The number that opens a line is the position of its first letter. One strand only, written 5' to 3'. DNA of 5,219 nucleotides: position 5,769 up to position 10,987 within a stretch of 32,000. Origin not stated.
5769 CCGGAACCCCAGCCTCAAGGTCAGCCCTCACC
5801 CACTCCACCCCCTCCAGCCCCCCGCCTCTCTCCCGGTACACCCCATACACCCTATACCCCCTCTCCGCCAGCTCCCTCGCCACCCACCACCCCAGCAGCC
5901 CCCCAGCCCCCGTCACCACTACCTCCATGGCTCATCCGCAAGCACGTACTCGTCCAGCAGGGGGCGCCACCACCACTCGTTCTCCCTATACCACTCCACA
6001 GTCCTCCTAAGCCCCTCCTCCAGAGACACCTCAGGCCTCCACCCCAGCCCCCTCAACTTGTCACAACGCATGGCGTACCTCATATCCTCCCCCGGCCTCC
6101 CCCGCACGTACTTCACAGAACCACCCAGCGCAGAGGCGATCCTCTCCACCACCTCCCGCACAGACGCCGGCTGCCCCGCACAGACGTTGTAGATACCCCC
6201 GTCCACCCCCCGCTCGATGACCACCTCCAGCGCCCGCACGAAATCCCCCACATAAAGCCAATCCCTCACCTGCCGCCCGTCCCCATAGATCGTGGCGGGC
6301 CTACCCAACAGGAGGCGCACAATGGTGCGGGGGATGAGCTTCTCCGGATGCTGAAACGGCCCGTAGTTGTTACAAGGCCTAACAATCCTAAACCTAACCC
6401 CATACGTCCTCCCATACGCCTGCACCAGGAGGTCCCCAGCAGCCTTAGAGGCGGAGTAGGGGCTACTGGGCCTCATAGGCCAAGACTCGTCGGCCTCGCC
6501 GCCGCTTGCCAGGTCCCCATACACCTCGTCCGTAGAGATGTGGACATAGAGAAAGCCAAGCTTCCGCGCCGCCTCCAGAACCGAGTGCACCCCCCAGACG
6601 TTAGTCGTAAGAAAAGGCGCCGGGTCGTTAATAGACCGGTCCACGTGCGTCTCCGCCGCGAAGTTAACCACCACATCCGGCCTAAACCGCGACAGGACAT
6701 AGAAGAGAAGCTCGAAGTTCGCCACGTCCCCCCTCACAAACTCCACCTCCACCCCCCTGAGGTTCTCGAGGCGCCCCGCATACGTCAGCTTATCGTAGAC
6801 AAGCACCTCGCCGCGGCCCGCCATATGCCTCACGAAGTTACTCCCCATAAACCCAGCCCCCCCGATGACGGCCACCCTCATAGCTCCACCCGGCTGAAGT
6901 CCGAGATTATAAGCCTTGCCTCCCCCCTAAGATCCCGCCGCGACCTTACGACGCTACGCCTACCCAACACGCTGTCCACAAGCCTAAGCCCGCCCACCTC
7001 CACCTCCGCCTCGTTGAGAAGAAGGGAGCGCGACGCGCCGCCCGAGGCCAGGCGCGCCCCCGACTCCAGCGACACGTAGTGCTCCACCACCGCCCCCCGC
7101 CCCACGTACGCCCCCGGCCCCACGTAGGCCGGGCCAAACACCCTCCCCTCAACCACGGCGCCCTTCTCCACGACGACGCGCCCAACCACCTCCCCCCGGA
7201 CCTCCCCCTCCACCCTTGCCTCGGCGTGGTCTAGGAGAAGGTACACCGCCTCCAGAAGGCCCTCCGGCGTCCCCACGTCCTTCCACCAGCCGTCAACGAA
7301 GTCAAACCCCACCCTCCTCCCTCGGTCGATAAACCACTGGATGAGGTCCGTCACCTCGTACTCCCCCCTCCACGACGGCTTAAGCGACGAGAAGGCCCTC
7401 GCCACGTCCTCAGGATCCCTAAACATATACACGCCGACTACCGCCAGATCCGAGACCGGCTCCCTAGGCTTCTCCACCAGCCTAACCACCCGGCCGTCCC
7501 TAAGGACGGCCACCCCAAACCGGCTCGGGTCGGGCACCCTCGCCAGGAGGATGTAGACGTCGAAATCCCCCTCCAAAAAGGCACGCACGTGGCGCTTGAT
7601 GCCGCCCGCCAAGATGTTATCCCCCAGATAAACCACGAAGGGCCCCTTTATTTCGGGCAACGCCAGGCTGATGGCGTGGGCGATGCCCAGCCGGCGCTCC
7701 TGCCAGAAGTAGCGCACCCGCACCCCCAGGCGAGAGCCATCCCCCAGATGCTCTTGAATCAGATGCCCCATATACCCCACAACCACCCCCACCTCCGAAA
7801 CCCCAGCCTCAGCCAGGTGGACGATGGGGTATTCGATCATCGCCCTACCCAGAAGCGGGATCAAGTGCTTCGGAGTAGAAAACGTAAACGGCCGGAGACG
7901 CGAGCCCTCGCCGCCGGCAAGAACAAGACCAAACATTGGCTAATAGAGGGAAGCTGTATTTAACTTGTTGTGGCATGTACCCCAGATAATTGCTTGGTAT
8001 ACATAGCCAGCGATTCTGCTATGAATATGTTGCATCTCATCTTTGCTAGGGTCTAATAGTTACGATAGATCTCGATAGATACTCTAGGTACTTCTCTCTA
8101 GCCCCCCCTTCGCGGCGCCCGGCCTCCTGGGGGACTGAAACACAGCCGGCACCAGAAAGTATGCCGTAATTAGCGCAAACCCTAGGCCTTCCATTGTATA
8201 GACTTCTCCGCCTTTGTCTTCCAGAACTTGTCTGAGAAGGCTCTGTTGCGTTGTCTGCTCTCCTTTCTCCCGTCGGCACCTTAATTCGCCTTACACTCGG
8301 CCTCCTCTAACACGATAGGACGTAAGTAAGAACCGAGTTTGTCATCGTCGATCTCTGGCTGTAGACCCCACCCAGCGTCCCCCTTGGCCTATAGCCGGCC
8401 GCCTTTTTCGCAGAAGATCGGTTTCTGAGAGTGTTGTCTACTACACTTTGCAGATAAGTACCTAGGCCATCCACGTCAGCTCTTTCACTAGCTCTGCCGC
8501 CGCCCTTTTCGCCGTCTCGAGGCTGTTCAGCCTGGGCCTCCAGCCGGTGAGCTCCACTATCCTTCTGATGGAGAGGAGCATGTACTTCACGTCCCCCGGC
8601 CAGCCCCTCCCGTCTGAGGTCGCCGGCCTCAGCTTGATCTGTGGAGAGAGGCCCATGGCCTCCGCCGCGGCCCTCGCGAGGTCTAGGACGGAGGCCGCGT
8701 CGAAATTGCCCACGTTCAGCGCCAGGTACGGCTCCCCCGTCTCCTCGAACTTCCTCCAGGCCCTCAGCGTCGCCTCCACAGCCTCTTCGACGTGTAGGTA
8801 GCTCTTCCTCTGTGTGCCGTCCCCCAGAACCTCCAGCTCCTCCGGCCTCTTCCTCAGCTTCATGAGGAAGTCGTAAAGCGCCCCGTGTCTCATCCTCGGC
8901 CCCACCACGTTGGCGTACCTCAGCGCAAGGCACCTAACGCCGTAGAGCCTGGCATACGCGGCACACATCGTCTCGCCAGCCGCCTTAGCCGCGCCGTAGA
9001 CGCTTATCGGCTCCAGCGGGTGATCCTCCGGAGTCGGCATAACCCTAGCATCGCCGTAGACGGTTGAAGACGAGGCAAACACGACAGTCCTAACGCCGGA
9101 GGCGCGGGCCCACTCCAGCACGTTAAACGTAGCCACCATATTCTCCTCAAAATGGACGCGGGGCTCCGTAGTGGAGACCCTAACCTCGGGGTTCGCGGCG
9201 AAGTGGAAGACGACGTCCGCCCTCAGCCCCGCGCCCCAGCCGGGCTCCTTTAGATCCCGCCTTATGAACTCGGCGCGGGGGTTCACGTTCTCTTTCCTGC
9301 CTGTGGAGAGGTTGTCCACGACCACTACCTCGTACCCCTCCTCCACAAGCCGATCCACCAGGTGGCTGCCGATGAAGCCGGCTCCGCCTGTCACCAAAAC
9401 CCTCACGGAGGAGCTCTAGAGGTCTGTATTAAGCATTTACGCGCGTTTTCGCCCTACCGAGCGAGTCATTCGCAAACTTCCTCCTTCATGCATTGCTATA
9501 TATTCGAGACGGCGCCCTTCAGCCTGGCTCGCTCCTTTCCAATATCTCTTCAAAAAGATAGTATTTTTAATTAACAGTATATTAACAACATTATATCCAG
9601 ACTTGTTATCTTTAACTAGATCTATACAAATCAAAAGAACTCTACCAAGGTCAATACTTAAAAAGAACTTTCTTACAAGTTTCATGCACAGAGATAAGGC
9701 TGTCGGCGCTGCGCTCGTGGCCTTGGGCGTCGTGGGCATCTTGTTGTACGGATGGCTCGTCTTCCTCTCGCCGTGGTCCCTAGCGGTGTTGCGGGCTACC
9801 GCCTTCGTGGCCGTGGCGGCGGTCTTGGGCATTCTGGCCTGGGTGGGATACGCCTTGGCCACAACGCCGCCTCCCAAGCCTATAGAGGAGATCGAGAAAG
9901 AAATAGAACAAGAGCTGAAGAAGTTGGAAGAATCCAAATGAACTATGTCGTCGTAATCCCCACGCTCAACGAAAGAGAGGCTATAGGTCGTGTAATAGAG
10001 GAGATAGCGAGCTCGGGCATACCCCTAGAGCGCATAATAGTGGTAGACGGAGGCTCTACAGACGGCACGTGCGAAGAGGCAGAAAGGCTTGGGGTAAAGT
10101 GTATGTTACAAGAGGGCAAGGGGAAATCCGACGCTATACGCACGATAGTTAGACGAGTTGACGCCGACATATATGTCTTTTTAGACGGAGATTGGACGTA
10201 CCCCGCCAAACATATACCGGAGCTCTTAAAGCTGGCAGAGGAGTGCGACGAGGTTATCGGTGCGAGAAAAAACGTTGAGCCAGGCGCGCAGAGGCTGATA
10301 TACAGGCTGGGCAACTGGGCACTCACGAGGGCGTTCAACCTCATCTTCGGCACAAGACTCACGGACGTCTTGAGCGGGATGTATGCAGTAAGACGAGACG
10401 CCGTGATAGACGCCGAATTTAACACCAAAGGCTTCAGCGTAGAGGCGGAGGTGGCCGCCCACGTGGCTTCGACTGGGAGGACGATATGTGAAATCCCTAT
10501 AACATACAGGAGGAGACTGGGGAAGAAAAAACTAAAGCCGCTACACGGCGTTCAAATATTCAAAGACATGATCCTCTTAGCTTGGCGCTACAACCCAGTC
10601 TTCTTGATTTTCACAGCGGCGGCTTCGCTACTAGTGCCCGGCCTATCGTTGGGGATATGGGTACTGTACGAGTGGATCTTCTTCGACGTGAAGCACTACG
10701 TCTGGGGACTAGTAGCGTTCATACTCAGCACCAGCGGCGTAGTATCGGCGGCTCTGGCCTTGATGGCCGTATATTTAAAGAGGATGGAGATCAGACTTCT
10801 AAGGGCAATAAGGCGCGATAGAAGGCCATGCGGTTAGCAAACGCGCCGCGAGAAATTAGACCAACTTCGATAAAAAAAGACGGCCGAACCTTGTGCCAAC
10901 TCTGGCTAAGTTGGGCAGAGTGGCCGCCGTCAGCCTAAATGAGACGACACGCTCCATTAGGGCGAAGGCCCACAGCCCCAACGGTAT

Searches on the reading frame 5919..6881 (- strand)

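Call 15: search_protein_families(library=pfam, proteins=[window:5919-6881:-], max_evalue=0.001)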
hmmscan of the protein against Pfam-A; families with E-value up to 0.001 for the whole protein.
window:5919-6881:- (320 aa): 6 families
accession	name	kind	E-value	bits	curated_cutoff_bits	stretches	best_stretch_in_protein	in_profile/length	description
PF16363.11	GDP_Man_Dehyd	-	3e-65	221.3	27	1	5-294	2-332/332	GDP-mannose 4,6 dehydratase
PF01370.27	Epimerase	-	2.8e-64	217.3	20.9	1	3-234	1-240/240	NAD dependent epimerase/dehydratase family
PF04321.23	RmlD_sub_bind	-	1.1e-17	64.5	27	1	1-233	1-212/287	RmlD substrate binding domain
PF01073.25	3Beta_HSD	-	6.8e-15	55.3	22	1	4-217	1-224/280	3-beta hydroxysteroid dehydrogenase/isomerase family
PF02719.21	Polysacc_synt_2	-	1.9e-10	40.9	20.2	1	4-266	2-268/293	Polysaccharide biosynthesis protein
PF07993.18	NAD_binding_4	-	4.6e-09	36.2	20.1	1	69-170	90-205/258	Male sterility protein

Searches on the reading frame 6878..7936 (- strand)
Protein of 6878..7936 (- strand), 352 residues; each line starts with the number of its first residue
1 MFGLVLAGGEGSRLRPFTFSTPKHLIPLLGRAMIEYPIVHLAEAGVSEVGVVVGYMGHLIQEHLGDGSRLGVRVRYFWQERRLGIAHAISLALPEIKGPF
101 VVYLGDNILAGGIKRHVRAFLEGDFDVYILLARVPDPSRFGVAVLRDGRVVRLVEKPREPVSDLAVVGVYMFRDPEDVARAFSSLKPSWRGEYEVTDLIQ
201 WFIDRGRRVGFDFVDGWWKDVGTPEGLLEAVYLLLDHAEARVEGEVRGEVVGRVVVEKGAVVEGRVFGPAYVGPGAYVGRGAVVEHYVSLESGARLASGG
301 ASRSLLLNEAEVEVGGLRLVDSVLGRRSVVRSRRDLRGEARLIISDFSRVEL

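Call 15: search_protein_families(library=pfam, proteins=[window:6878-7936:-], max_evalue=0.001)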
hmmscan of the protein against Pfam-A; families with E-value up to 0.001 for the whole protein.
window:6878-7936:- (352 aa): 2 families
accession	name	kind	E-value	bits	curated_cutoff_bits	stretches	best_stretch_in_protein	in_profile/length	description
PF00483.29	NTP_transferase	-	6e-45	154.2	21.2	1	3-234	2-242/245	Nucleotidyl transferase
PF12804.13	NTP_transf_3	-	1.8e-09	38.4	27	1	3-118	1-109/160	MobA-like NTP transferase domain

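Call 27: find_encoding_contigs(protein=window:6878-7936:-, flank=2000, max_places=6)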
Protein window:6878-7936:- (352 aa): no gene with exactly this product is on record in the collection.

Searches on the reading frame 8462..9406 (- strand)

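Call 15: search_protein_families(library=pfam, proteins=[window:8462-9406:-], max_evalue=0.001)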
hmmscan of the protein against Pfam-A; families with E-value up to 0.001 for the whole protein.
window:8462-9406:- (314 aa): 8 families
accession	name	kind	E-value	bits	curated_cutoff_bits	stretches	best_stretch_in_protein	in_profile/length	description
PF01370.27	Epimerase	-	4.7e-57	193.6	20.9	1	3-233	1-240/240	NAD dependent epimerase/dehydratase family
PF16363.11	GDP_Man_Dehyd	-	8.9e-47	160.6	27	1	4-297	1-327/332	GDP-mannose 4,6 dehydratase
PF04321.23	RmlD_sub_bind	-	3.8e-20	72.6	27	1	1-265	1-244/287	RmlD substrate binding domain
PF02719.21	Polysacc_synt_2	-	7.7e-16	58.6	20.2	1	62-256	77-252/293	Polysaccharide biosynthesis protein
PF01073.25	3Beta_HSD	-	2.7e-15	56.6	22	1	4-223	1-235/280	3-beta hydroxysteroid dehydrogenase/isomerase family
PF07993.18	NAD_binding_4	-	9.2e-10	38.5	20.1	1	63-171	89-211/258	Male sterility protein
PF13460.12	NAD_binding_10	-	2.1e-06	28.2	27.2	1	7-131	1-117/184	NAD(P)H-binding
PF00106.31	adh_short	-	7e-06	26.1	26.6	1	3-37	3-37/195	short chain dehydrogenase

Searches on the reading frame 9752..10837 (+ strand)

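Call 15: search_protein_families(library=pfam, proteins=[window:9752-10837:+], max_evalue=0.001)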
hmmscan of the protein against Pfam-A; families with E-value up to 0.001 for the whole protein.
window:9752-10837:+ (361 aa): 2 families
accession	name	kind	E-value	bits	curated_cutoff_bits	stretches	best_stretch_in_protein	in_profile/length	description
PF00535.33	Glycos_transf_2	-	1.8e-20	74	23.3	1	67-217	2-163/168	Glycosyl transferase family 2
PF13641.12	Glyco_tranf_2_3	-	4e-08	34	27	1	65-176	3-126/230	Glycosyltransferase like family 2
